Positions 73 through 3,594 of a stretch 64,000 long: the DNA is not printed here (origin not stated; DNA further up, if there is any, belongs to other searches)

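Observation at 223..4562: Stand-alone CHAT (caspase-like) TPR protease with a co-directional lipoprotein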

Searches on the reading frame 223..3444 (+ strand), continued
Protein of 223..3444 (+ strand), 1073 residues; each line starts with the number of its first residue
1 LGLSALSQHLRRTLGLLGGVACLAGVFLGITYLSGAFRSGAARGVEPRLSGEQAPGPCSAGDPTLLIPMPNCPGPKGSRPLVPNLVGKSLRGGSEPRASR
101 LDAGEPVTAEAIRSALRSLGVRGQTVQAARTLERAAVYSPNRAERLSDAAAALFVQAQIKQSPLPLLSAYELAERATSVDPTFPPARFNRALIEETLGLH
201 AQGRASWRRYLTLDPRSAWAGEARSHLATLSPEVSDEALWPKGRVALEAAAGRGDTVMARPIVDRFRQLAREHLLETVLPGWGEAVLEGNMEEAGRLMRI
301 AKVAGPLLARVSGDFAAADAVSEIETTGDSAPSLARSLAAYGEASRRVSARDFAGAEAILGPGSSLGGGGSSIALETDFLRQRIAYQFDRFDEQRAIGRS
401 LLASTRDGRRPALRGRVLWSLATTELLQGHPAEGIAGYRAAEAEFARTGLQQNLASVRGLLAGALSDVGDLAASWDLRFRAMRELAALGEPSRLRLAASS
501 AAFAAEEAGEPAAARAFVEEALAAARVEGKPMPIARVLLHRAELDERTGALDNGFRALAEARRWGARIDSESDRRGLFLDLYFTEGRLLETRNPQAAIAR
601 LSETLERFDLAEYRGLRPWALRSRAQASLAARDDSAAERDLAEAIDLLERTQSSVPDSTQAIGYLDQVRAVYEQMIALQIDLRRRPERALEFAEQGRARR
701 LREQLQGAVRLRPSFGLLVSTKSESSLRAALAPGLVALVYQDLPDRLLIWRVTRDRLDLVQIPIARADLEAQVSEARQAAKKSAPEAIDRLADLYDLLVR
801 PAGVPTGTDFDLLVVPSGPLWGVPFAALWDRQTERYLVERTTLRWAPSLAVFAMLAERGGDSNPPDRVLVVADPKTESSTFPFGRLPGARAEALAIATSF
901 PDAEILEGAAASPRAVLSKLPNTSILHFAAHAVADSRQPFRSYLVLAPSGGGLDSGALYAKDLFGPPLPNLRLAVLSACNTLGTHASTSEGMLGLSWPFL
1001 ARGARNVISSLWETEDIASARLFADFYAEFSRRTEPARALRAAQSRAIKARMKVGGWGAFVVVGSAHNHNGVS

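Call 80: predict_structure(alignment_id=A6)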
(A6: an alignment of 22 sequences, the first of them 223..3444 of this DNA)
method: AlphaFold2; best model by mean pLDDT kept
length: 1073 residues; sequences in the alignment: 22
mean_pLDDT: 85.7   pTM: 0.82
mean pLDDT of the five models: 85.7, 84.7, 83.6, 83.3, 82.2
residues with pLDDT >= 90: 618; 70-90: 325; 50-70: 75; < 50: 55
segments of 3 or more residues with pLDDT < 50: 1-10, 33-40, 76-104, 1069-1073
pLDDT, mean of each block of 10 residues (from residue 1): 41 56 60 46 78 71 80 55 34 35 65 84 78 87 95 91 92 96 95 93 93 89 87 74 95 94 94 95 95 95 96 94 81 87 91 89 58 89 92 94 92 96 93 93 94 94 89 89 86 91 89 94 91 95 91 95 92 85 93 94 93 90 95 96 92 80 82 95 95 90 78 58 89 93 95 95 91 89 91 96 82 92 93 93 94 80 76 85 84 94 93 93 93 77 88 81 83 89 72 85 90 88 95 92 96 92 73 31
secondary structure, 60 per line:
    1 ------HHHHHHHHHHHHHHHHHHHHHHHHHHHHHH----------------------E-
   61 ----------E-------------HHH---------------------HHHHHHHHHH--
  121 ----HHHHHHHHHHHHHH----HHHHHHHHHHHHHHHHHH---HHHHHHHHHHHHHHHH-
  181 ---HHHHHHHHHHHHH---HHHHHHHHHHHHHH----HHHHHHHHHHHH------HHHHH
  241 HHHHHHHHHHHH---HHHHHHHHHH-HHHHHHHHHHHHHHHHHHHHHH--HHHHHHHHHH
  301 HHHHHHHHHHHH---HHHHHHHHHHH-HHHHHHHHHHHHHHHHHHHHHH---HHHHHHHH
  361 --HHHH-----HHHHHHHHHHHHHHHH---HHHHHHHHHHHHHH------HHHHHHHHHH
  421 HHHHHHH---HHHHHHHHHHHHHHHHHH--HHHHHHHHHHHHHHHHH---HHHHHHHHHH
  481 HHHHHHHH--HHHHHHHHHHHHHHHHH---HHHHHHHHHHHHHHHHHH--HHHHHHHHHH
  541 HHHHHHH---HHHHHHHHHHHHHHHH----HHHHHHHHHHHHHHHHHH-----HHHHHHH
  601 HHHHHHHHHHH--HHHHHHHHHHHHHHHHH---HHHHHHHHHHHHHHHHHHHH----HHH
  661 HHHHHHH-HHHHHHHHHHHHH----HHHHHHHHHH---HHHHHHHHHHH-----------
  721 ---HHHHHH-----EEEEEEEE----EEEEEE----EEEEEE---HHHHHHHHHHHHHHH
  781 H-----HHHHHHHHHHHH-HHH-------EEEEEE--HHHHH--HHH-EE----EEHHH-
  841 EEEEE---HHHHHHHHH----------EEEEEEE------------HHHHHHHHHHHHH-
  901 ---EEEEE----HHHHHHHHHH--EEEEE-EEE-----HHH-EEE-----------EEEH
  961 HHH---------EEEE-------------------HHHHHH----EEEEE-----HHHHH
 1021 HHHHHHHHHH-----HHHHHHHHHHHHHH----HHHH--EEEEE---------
elements in order (helices of 4 or more, strands of 3 or more residues): H7-36 H109-118 H125-138 H143-160 H164-179 H184-196 H200-213 H218-229 H236-252 H256-265 H267-288 H291-312 H316-326 H328-349 H353-360 H363-366 H372-387 H391-404 H411-427 H431-448 H451-467 H471-488 H491-507 H511-528 H531-547 H551-566 H571-588 H594-611 H614-630 H634-653 H658-667 H669-681 H686-695 H699-709 H724-729 E735-742 E747-752 E757-762 H766-781 H787-798 E810-815 H818-822 E841-845 H849-857 E868-874 H887-899 E904-908 H913-922 E925-929 E931-933 E943-945 E957-959 H960-963 E973-976 H996-1001 E1006-1010 H1016-1030 H1036-1049 H1054-1057 E1060-1064

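Call 82: fold_search(model_id=the predicted structure, library=pdb)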
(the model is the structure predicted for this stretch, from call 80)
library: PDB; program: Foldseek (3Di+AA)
matches with E <= 10: 1494; with E <= 0.001: 202
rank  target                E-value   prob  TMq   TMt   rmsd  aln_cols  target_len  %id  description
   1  8rot_A                1.5e-20  1.00  0.56  0.66   9.0      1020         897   18  Cryo-EM structure of the transmembrane anti-sigma factor DdvA (released 2024-11-06)
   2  8rw5                  3.9e-20  1.00  0.55  0.66   8.0       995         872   18  Symmetry expansion of dimeric transmembrane anti-sigma factor DdvA (released 2024-11-06)
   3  8eey_B                3.6e-14  1.00  0.26  0.37  16.6       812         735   14  Cas7-11 in complex with DR-mismatched target RNA, Csx29 and Csx30 (released 2022-11-16)
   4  7nj1_A                1.2e-13  1.00  0.40  0.32  24.3      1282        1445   13  CryoEM structure of the human Separase-Securin complex (released 2021-08-04)
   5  9hma                  4.3e-13  1.00  0.41  0.34  24.3      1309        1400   13  Cryo-EM structure of apo human separase (released 2025-09-03)
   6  9hn0_B                5.6e-13  1.00  0.33  0.23  24.2      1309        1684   13  Cryo-EM structure of human separase bound to SCC1 (310-550 aa) (released 2025-09-03)
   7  9hn5_A                6.8e-13  1.00  0.34  0.26  24.6      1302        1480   12  Cryo-EM structure of human separase bound to phosphorylated SCC1 (100-320 aa) (released 2025-09-03)
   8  9hm7                  2.5e-12  1.00  0.33  0.27  26.0      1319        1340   13  Cryo-EM structure of apo human separase with the mutation C2029S (released 2025-09-03)
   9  9hvy                  3.2e-12  1.00  0.32  0.26  25.0      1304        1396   13  Cryo-EM structure of human separase-SCC1 (1-631) fusion protein (released 2026-01-14)
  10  8eex_B                4.5e-12  1.00  0.33  0.45  13.6       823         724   14  Cas7-11 in complex with Csx29 (released 2022-11-16)
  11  7y83_D                7.4e-12  1.00  0.29  0.44  12.7       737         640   12  CryoEM structure of type III-E CRISPR Craspase gRAMP-crRNA in complex with TPR-CHAT protease bound to non-self RNA tar (released 2022-12-14)
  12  8d9g_A                7.7e-12  1.00  0.27  0.38  15.3       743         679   13  gRAMP-TPR-CHAT Non match PFS target RNA(Craspase) (released 2023-06-14)
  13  7y9x_B                1.9e-11  1.00  0.29  0.41  13.9       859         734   14  Structure of the Cas7-11-Csx29-guide RNA complex (released 2022-11-09)
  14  9hn4_B                3.5e-11  1.00  0.34  0.27  24.6      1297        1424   13  Cryo-EM structure of human separase bound to phosphorylated SCC1 (310-550 aa) (released 2025-09-03)
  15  7xsr_C                4.1e-11  1.00  0.26  0.39  14.6       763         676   11  Structure of Craspase-target RNA (released 2022-11-09)
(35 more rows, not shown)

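Call 89: search_dna_similar(query=window:223-3444:+, collection=plasmids, mode=protein, max_evalue=1e-10, max_rows=15)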
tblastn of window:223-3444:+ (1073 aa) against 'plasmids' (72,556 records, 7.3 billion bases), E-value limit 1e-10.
Records with a match: 63; places in all: 139; records where one place covers at least 80% of the query: 0.
Best place of each record, by identity: <60% 63.
By first word of the organism name: Tolypothrix 8; Nostoc 7; Streptomyces 5; Chondrinema 5; Calothrix 4; Leptolyngbya 3; Microchaete 3; Gemmatirosa 2; Burkholderia 2; Caballeronia 2; and 18 more.
By predicted mobility (MOB-suite, as given by PLSDB): non-mobilizable 35; mobilizable 19; conjugative 9.
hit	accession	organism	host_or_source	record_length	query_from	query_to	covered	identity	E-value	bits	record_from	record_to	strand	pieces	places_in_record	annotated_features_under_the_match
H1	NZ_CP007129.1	Gemmatirosa kalamazoonensis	-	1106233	48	1064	66%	33.3%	1e-32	228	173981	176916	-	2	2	record has no annotation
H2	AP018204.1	Leptolyngbya boryana NIES-2135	-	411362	659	1072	39%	30.8%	3e-34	151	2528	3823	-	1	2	TPR repeat-containing protein | caspase domain protein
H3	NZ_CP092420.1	Leptolyngbya boryana IU 594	-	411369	659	1072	39%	30.8%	3e-34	151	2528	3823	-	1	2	CHAT domain-containing protein | caspase family protein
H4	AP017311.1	Leptolyngbya sp. NIES-3755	-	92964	659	1072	39%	30.0%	4e-30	137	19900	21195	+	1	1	TPR repeat-containing protein | caspase domain protein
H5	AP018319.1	Nostoc sp. HK-01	-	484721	645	1067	39%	29.0%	3e-33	148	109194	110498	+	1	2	TPR repeat-containing protein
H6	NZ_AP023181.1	Paraburkholderia sp. PGU19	Physopelta gutta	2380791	663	1044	36%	31.4%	5e-33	147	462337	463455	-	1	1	none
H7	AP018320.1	Nostoc sp. HK-01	-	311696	645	1066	39%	28.1%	2e-26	125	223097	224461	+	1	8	TPR repeat-containing protein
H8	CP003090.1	Burkholderia sp. YI23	-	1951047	663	1065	38%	29.0%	2e-29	135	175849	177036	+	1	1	Tetratricopeptide domain protein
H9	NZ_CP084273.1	Caballeronia grimmiae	Leptoglossus zonatus,Cell culture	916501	663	1065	38%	28.9%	2e-29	135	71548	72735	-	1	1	CHAT domain-containing protein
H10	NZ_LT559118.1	Nonomuraea gerenzanensis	-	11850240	687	1040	33%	32.6%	4e-21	108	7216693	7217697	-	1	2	none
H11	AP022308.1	Burkholderia sp. SFA1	-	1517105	663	1044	36%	29.8%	1e-29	136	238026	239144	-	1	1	hypothetical protein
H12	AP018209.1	Calothrix brevissima NIES-22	-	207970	666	1066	37%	28.3%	2e-26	125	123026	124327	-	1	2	TPR repeat-containing protein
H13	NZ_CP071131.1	Caballeronia sp. M1242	Homo sapiens,ETA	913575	663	1044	36%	29.6%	7e-29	133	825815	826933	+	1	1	CHAT domain-containing tetratricopeptide repeat protein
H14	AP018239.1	Microchaete diplosiphon NIES-3275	-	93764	669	1066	37%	27.7%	9e-27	126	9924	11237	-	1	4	TPR repeat-containing protein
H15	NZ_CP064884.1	Tolypothrix sp. PCC 7601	Fresh water sample,Fresh water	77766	669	1066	37%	27.7%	9e-27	126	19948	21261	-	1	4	CHAT domain-containing tetratricopeptide repeat protein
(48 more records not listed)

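Call 90: get_annotated_region(hit=H1, flank=7000)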
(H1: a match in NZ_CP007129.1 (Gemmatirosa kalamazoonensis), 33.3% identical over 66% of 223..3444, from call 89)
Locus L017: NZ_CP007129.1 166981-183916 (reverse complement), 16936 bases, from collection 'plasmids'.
description: Gemmatirosa kalamazoonensis strain KBS708 plasmid 1, complete sequence
organism: Gemmatirosa kalamazoonensis (NCBI taxid 861299)
taxonomy: Bacteria; Gemmatimonadota; Gemmatimonadia; Gemmatimonadales; Gemmatimonadaceae; Gemmatirosa; Gemmatirosa kalamazoonensis
host: -; source: -; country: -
typing (MOB-suite, as given by PLSDB): non-mobilizable
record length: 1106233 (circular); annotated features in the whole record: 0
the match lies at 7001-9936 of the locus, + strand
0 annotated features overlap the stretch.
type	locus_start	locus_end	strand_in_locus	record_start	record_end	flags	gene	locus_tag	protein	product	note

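Call 97: search_protein_families(library=phrogs, proteins=[window:223-3444:+, L017:9961-10983:+], max_evalue=0.01)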
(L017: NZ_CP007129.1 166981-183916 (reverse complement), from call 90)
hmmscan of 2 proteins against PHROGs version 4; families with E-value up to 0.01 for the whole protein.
window:223-3444:+ (1073 aa): 0 families

L017:9961-10983:+ (341 aa): 0 families
